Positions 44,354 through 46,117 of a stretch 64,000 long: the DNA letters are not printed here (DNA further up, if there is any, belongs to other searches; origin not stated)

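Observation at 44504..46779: IMPase + fused cytidylyltransferase::CDP-alcohol transferase: a di-myo-inositol-phosphate-type or CDP-inositol lipid module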

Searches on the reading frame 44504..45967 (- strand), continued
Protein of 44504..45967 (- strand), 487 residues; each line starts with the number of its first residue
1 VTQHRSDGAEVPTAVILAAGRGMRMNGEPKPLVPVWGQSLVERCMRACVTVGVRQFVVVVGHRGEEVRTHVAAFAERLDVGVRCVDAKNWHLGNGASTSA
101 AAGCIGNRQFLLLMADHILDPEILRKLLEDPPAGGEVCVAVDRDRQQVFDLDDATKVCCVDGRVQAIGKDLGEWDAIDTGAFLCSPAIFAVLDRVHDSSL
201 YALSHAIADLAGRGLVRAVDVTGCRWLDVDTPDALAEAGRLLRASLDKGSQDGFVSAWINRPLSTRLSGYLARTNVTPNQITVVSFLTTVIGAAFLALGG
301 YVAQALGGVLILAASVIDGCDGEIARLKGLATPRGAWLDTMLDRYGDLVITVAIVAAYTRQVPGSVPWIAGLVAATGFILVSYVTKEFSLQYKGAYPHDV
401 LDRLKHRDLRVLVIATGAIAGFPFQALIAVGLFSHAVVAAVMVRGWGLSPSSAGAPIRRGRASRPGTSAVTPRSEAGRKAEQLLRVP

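Call 13: find_encoding_contigs(protein=P0107, flank=10000, max_places=2)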
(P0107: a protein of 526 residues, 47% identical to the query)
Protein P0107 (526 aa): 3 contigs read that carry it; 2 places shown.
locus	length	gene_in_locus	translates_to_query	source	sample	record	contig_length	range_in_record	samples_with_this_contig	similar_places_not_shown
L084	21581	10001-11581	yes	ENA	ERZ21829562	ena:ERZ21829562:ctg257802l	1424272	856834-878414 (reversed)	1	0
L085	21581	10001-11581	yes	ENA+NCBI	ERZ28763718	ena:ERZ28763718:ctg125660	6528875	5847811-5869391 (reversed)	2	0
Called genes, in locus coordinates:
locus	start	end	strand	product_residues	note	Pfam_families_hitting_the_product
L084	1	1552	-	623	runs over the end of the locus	PF02129:Peptidase_S15, PF08530:PepX_C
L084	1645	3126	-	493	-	PF00474:SSF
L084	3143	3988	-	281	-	PF01975:SurE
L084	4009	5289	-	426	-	PF01546:Peptidase_M20, PF07687:M20_dimer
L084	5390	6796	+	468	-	PF00474:SSF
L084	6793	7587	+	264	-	PF00106:adh_short, PF08659:KR, PF13561:adh_short_C2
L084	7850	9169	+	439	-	PF01381:HTH_3, PF12844:HTH_19, PF13443:HTH_26 (faint), PF13560:HTH_31, PF06114:Peptidase_M78 (weak)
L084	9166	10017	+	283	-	PF00316:FBPase, PF00459:Inositol_P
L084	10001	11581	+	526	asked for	PF00483:NTP_transferase, PF12804:NTP_transf_3, PF01066:CDP-OH_P_transf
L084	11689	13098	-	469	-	PF00557:Peptidase_M24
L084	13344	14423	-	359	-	PF01595:CNNM, PF00571:CBS (weak)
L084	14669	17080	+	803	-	PF12704:MacB_PCD, PF02687:FtsX, PF12704:MacB_PCD, PF02687:FtsX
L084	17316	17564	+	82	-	PF18024:HTH_50, PF02954:HTH_8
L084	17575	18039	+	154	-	-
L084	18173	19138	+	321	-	PF13384:HTH_23, PF13518:HTH_28 (weak), PF13551:HTH_29, PF13565:HTH_32, PF13358:DDE_3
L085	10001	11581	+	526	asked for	PF00483:NTP_transferase, PF12804:NTP_transf_3, PF01066:CDP-OH_P_transf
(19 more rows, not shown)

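Call 14: find_encoding_contigs(protein=P0035, flank=10000, max_places=2)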
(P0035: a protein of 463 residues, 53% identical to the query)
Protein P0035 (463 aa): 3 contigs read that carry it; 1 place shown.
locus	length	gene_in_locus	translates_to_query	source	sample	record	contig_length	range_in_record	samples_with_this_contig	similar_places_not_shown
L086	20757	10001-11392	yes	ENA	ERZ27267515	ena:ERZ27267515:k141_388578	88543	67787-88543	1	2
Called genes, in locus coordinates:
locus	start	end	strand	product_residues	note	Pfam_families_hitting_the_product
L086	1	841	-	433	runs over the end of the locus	PF00089:Trypsin, PF13365:Trypsin_2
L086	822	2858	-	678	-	-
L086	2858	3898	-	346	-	PF19975:DO-GTPase1, PF19993:DO-GTPase2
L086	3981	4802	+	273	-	-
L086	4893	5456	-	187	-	-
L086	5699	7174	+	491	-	PF03060:NMO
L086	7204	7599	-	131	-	PF11528:DUF3224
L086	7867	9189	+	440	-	PF01658:Inos-1-P_synth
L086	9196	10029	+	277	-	PF00316:FBPase (weak), PF00459:Inositol_P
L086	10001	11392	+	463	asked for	PF00483:NTP_transferase, PF01128:IspD, PF12804:NTP_transf_3, PF01066:CDP-OH_P_transf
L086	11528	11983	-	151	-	-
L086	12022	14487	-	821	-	PF00070:Pyr_redox (faint), PF07992:Pyr_redox_2, PF13738:Pyr_redox_3, PF12838:Fer4_7 (faint), PF12801:Fer4_5 (weak), PF13187:Fer4_9 (weak), PF13237:Fer4_10, PF14697:Fer4_21 (weak)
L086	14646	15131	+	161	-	PF14534:DUF4440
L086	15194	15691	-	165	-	-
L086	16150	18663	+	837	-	PF03190:Thioredox_DsbH, PF13098:Thioredoxin_2 (weak), PF13899:Thioredoxin_7, PF06662:C5-epim_C (faint), PF11412:DsbD_N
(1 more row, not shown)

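Call 24: list_cluster_members(proteins=[P0001, P0005, P0013, P0016, P0018, P0019, P0020, P0022, P0025, P0026])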
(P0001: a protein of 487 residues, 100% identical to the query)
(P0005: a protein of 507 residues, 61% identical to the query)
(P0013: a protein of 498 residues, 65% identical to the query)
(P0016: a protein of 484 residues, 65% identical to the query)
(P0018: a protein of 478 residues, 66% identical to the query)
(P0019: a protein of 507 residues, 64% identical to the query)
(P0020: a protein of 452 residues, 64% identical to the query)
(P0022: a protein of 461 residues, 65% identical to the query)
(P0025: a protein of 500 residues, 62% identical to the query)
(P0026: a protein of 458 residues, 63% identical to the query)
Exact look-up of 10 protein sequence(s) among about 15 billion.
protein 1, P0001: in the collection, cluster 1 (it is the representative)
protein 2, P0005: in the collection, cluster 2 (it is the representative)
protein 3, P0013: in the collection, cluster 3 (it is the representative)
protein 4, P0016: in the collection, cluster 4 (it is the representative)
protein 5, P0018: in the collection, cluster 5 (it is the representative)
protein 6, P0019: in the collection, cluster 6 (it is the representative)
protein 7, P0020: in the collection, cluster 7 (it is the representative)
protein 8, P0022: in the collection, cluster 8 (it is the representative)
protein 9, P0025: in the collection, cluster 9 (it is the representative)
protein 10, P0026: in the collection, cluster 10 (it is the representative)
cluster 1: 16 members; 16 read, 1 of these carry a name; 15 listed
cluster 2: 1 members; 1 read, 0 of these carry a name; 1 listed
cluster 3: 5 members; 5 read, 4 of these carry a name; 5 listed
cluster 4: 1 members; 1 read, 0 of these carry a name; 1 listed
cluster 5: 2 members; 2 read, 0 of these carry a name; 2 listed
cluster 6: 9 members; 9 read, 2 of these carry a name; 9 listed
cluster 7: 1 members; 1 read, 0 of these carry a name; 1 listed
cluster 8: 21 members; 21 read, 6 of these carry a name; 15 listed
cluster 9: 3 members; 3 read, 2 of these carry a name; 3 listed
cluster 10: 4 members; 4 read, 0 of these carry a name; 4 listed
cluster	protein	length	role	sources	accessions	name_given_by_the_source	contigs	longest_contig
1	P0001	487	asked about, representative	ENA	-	-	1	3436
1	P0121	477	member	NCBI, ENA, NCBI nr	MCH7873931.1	MAG: NTP transferase domain-containing protein [Gemmatimonadetes bacterium] | NTP transferase domain-containing protein [Gemmatimonadota bacterium]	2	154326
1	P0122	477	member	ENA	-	-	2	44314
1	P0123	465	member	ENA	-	-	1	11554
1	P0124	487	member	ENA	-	-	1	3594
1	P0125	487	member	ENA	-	-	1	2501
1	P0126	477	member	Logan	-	-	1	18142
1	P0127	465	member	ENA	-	-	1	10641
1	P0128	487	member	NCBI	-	-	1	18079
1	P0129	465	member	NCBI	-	-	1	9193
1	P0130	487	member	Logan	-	-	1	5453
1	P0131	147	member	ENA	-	-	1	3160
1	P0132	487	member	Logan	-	-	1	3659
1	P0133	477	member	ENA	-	-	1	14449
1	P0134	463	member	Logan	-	-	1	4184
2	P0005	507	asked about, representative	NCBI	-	-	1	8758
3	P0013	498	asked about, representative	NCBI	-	-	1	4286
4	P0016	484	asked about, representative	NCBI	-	-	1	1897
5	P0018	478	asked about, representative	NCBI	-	-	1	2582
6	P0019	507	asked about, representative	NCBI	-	-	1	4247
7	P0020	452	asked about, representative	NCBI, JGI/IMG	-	-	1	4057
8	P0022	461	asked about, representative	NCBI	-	-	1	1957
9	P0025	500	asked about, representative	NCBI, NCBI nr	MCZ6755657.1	MAG: NTP transferase domain-containing protein [Gemmatimonadetes bacterium] | NTP transferase domain-containing protein [Gemmatimonadota bacterium]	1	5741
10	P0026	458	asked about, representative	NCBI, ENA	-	-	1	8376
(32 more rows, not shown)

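Call 38: find_encoding_contigs(protein=P0121, flank=10000, max_places=4)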
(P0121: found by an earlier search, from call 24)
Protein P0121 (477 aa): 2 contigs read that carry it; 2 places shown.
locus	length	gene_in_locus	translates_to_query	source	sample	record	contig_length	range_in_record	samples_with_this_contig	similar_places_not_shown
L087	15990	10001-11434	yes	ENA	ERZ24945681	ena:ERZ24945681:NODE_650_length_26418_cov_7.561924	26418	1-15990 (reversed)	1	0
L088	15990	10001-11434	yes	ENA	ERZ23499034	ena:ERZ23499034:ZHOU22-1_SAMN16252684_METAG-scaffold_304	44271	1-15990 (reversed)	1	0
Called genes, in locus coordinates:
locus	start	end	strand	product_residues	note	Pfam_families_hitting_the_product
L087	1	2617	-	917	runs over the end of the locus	PF01979:Amidohydro_1, PF07969:Amidohydro_3, PF01979:Amidohydro_1, PF07969:Amidohydro_3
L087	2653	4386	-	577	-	-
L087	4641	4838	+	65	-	-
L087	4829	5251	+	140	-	PF01850:PIN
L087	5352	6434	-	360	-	PF10282:Lactonase (faint), PF21783:YNCE (weak)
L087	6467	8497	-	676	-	PF26918:Ig_Eae (weak), PF08309:LVIVD (faint)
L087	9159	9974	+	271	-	PF00459:Inositol_P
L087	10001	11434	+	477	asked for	PF00483:NTP_transferase (weak), PF12804:NTP_transf_3, PF01066:CDP-OH_P_transf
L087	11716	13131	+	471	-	PF01554:MatE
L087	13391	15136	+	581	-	PF02310:B12-binding, PF04055:Radical_SAM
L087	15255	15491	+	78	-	-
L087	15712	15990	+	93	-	?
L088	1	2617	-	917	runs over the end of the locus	PF01979:Amidohydro_1, PF07969:Amidohydro_3, PF01979:Amidohydro_1, PF07969:Amidohydro_3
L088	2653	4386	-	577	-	-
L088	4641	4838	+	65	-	-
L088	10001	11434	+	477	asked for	PF00483:NTP_transferase (weak), PF12804:NTP_transf_3, PF01066:CDP-OH_P_transf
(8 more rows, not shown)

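Call 46: predict_structure(alignment_id=A1)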
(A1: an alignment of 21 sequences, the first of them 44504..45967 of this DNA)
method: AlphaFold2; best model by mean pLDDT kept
length: 487 residues; sequences in the alignment: 21
mean_pLDDT: 85.9   pTM: 0.79
mean pLDDT of the five models: 85.9, 85.3, 85.1, 84.9, 84.9
residues with pLDDT >= 90: 316; 70-90: 120; 50-70: 9; < 50: 42
segments of 3 or more residues with pLDDT < 50: 1-8, 454-487
pLDDT, mean of each block of 10 residues (from residue 1): 39 94 82 91 95 96 95 93 95 94 93 95 94 90 89 92 93 93 95 94 95 96 93 91 79 84 91 91 97 95 96 94 89 88 93 96 94 91 81 78 87 96 96 92 76 44 27 30 30
secondary structure, 60 per line:
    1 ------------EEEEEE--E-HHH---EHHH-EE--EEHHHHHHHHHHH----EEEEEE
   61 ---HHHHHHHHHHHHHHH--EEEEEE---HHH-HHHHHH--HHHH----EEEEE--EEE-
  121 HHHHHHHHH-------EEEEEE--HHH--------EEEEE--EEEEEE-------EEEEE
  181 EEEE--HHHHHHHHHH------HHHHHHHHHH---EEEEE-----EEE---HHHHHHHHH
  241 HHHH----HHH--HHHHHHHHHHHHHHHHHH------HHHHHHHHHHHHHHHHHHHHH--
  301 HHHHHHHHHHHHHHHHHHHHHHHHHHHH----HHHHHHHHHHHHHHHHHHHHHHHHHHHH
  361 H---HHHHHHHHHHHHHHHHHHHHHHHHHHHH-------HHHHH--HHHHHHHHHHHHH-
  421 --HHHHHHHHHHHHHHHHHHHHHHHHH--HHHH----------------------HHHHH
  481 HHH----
elements in order: E13-18 H40-50 E55-60 H64-78 E81-86 H94-99 H102-105 E110-114 E117-119 H121-129 E137-142 E156-160 E163-168 E176-184 H187-196 H203-212 E216-220 E226-228 H232-244 H254-271 H278-298 H301-328 H333-361 H365-392 H400-404 H407-419 H423-447 H450-453 H476-483

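Call 50: fold_search(model_id=the predicted structure, library=pdb)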
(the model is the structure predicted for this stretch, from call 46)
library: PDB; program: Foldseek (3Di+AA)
matches with E <= 10: 744; with E <= 0.001: 524
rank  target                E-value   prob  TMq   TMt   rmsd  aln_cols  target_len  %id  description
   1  4mnd                  8.0e-28  1.00  0.70  0.83   3.7       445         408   30  Crystal structure of Archaeoglobus fulgidus IPCT-DIPPS bifunctional membrane protein (released 2014-07-02)
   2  4o6n_A                2.0e-17  1.00  0.55  0.77   6.0       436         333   23  Structure of AF2299, a CDP-alcohol phosphotransferase (CDP-bound) (released 2014-05-14)
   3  4o6m_B                2.9e-17  1.00  0.53  0.73   6.8       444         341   23  Structure of AF2299, a CDP-alcohol phosphotransferase (CMP-bound) (released 2014-05-14)
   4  4o6m_A                4.2e-17  1.00  0.55  0.78   6.4       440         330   23  Structure of AF2299, a CDP-alcohol phosphotransferase (CMP-bound) (released 2014-05-14)
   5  4q7c_A                6.0e-17  1.00  0.55  0.78   6.5       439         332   23  Structure of AF2299, a CDP-alcohol phosphotransferase (released 2014-05-28)
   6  2xme_E                1.4e-14  1.00  0.38  0.86   2.7       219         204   34  The X-ray structure of CTP:inositol-1-phosphate cytidylyltransferase from Archaeoglobus fulgidus (released 2011-05-04)
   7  4jd0                  1.8e-14  1.00  0.44  0.85   2.4       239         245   24  Structure of the inositol-1-phosphate CTP transferase from T. maritima. (released 2013-09-18)
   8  2xme_F                1.9e-14  1.00  0.39  0.87   2.7       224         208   33  The X-ray structure of CTP:inositol-1-phosphate cytidylyltransferase from Archaeoglobus fulgidus (released 2011-05-04)
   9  2xme_D                2.0e-14  1.00  0.38  0.88   2.6       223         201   32  The X-ray structure of CTP:inositol-1-phosphate cytidylyltransferase from Archaeoglobus fulgidus (released 2011-05-04)
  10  2xmh_C                2.6e-14  1.00  0.38  0.87   2.6       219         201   32  The X-ray structure of CTP:inositol-1-phosphate cytidylyltransferase from Archaeoglobus fulgidus (released 2011-05-04)
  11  2xme_G                3.6e-14  1.00  0.38  0.88   2.6       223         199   32  The X-ray structure of CTP:inositol-1-phosphate cytidylyltransferase from Archaeoglobus fulgidus (released 2011-05-04)
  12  2xmh_A                3.8e-14  1.00  0.37  0.87   2.5       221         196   30  The X-ray structure of CTP:inositol-1-phosphate cytidylyltransferase from Archaeoglobus fulgidus (released 2011-05-04)
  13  2xmh_D                5.4e-14  1.00  0.39  0.87   2.7       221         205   32  The X-ray structure of CTP:inositol-1-phosphate cytidylyltransferase from Archaeoglobus fulgidus (released 2011-05-04)
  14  2xme_C                5.7e-14  1.00  0.38  0.87   2.7       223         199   32  The X-ray structure of CTP:inositol-1-phosphate cytidylyltransferase from Archaeoglobus fulgidus (released 2011-05-04)
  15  2xme_I                5.9e-14  1.00  0.38  0.87   2.5       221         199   32  The X-ray structure of CTP:inositol-1-phosphate cytidylyltransferase from Archaeoglobus fulgidus (released 2011-05-04)
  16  2xme_K                6.9e-14  1.00  0.38  0.87   2.7       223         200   32  The X-ray structure of CTP:inositol-1-phosphate cytidylyltransferase from Archaeoglobus fulgidus (released 2011-05-04)
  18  2xme_J                8.8e-14  1.00  0.38  0.87   2.7       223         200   32  The X-ray structure of CTP:inositol-1-phosphate cytidylyltransferase from Archaeoglobus fulgidus (released 2011-05-04)
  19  2xme_B                1.4e-13  1.00  0.37  0.87   2.7       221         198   31  The X-ray structure of CTP:inositol-1-phosphate cytidylyltransferase from Archaeoglobus fulgidus (released 2011-05-04)
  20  2xme_H                1.4e-13  1.00  0.37  0.87   2.7       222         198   31  The X-ray structure of CTP:inositol-1-phosphate cytidylyltransferase from Archaeoglobus fulgidus (released 2011-05-04)
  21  2xme_A                1.7e-13  1.00  0.38  0.87   2.5       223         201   32  The X-ray structure of CTP:inositol-1-phosphate cytidylyltransferase from Archaeoglobus fulgidus (released 2011-05-04)
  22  2xme_L                2.1e-13  1.00  0.37  0.86   2.8       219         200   33  The X-ray structure of CTP:inositol-1-phosphate cytidylyltransferase from Archaeoglobus fulgidus (released 2011-05-04)
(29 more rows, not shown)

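Call 62: find_encoding_contigs(protein=P0030, flank=10000, max_places=2)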
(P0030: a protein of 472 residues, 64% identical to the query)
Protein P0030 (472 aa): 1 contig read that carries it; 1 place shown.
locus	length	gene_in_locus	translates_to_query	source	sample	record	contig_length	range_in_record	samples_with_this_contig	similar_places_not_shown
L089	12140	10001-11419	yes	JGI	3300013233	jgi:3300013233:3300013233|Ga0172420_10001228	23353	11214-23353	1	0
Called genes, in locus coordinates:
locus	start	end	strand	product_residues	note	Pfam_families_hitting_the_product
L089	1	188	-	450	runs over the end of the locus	PF01565:FAD_binding_4, PF02913:FAD-oxidase_C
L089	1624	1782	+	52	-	-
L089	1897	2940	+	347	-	PF00501:AMP-binding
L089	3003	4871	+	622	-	PF23545:Zn_ribbon_HMPTM, PF04055:Radical_SAM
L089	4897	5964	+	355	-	PF03706:LPG_synthase_TM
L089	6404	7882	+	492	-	-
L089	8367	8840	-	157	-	PF13577:SnoaL_4, PF07366:SnoaL (weak), PF13474:SnoaL_3 (weak), PF14534:DUF4440, PF12680:SnoaL_2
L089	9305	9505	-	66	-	-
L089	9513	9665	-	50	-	-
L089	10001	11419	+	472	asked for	PF00483:NTP_transferase (weak), PF01128:IspD, PF12804:NTP_transf_3, PF01066:CDP-OH_P_transf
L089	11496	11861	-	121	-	-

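Call 63: find_encoding_contigs(protein=P0005, flank=10000, max_places=2)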
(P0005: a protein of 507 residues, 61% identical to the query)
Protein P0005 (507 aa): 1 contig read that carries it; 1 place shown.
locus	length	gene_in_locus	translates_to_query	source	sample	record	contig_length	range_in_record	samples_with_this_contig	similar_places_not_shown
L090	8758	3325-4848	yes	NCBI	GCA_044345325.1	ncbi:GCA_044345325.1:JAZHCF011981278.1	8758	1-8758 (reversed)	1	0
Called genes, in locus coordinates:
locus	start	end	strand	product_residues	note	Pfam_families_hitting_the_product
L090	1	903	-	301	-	?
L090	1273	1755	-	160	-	PF12680:SnoaL_2, PF14534:DUF4440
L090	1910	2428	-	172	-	-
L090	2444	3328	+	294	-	PF00316:FBPase (faint), PF00459:Inositol_P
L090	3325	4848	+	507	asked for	PF00483:NTP_transferase, PF01128:IspD, PF12804:NTP_transf_3, PF01066:CDP-OH_P_transf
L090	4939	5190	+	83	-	-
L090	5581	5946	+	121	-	-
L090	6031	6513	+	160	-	-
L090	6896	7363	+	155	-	PF00571:CBS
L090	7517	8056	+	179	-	PF04191:PEMT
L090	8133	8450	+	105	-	-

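Call 73: search_protein_representatives(protein=window:44504-45967:-)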
Query: 487 residues. Proteins with E-value up to 0.001 (for the whole library): 12139; up to 1e-10: 3004; up to 1e-30: 496. The best 150 are listed.
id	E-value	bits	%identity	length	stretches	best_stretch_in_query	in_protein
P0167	7.3e-126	437.1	48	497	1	4-452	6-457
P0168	1.5e-111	390.0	46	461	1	5-454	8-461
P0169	4.4e-108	378.5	43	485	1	12-445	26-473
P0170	2.4e-98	346.4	41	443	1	12-442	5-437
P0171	1.2e-96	340.8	48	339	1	114-446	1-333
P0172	2.3e-94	333.2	48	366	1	8-348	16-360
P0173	1.6e-90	320.6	39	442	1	11-445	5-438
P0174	3.8e-89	316.1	40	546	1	11-470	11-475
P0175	5.1e-89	315.7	43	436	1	14-433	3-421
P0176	1.8e-87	310.5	40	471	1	13-439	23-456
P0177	1.1e-83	298.1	37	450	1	14-436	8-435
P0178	2.2e-83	297.1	40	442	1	14-437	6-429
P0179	2.6e-83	296.8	39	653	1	13-435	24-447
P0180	1.3e-80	287.9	45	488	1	12-376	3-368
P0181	7.1e-79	282.2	43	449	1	14-436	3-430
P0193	6.9e-74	265.7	42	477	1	11-378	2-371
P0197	3.3e-71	256.9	43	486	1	13-363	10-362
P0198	4.4e-71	256.5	41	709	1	7-442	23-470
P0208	3.1e-69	250.4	38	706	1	14-457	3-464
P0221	5.5e-66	239.7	43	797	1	11-375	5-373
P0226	4.7e-65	236.6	43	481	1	13-375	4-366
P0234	9.5e-64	232.3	38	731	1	15-445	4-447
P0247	8.7e-62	225.8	41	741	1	15-449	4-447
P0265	4.9e-59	216.8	40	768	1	14-460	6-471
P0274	1.1e-57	212.4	33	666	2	5-443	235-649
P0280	3.6e-57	210.6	39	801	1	11-387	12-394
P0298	1.5e-55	205.3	43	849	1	12-358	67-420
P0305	2.6e-54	201.2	35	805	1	10-370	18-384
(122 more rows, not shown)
